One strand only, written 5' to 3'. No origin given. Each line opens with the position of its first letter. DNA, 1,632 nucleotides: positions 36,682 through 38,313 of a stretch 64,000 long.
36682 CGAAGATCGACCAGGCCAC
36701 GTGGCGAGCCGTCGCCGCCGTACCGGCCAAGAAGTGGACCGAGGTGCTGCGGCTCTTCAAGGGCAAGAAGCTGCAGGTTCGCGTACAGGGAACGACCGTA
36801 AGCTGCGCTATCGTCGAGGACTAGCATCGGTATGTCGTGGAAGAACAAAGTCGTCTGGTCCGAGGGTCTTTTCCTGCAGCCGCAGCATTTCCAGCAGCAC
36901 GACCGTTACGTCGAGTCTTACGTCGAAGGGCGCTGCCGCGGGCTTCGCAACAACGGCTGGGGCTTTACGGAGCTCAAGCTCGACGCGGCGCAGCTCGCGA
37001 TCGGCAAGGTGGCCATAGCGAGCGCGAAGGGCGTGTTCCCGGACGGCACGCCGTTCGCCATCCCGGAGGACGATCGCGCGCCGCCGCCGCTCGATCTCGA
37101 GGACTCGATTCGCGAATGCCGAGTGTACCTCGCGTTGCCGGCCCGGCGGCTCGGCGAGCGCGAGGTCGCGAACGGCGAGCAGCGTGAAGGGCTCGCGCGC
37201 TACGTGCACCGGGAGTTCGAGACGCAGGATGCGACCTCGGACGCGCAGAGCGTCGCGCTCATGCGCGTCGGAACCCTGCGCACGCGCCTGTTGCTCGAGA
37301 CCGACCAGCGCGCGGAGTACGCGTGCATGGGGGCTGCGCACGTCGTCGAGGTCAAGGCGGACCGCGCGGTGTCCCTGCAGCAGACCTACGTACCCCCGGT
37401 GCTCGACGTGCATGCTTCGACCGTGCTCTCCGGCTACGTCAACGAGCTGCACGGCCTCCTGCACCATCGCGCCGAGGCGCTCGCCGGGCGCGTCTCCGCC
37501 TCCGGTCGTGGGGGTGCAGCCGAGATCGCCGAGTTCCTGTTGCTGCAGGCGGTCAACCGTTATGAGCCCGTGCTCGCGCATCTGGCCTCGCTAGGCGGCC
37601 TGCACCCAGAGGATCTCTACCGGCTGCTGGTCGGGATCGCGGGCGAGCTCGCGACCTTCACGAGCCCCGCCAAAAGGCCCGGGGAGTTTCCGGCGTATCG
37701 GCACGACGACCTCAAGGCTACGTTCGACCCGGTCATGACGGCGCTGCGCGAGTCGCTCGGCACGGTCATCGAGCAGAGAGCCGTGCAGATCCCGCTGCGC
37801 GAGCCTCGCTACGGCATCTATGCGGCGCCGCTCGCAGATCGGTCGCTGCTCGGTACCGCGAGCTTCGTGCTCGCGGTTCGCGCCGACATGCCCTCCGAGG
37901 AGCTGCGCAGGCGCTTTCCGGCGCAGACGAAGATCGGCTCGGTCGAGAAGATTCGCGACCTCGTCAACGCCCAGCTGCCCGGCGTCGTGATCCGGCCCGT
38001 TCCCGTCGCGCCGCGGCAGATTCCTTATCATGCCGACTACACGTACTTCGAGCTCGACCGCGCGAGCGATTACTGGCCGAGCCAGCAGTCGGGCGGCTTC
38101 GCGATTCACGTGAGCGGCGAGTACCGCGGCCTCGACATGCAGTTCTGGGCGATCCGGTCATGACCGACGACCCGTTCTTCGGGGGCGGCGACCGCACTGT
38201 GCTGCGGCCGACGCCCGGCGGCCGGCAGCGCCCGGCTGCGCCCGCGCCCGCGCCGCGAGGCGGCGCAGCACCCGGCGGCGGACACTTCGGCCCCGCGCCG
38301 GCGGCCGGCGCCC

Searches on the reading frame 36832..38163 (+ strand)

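Call 11: search_protein_families(library=pfam, proteins=[window:36832-38163:+], max_evalue=0.01)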
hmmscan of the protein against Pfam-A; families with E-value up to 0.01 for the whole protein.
window:36832-38163:+ (443 aa): 1 family
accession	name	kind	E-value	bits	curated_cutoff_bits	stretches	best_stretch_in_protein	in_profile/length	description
PF05936.17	T6SS_VasE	-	3.9e-161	537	23.4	1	19-441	1-429/429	Bacterial Type VI secretion, VC_A0110, EvfL, ImpJ, VasE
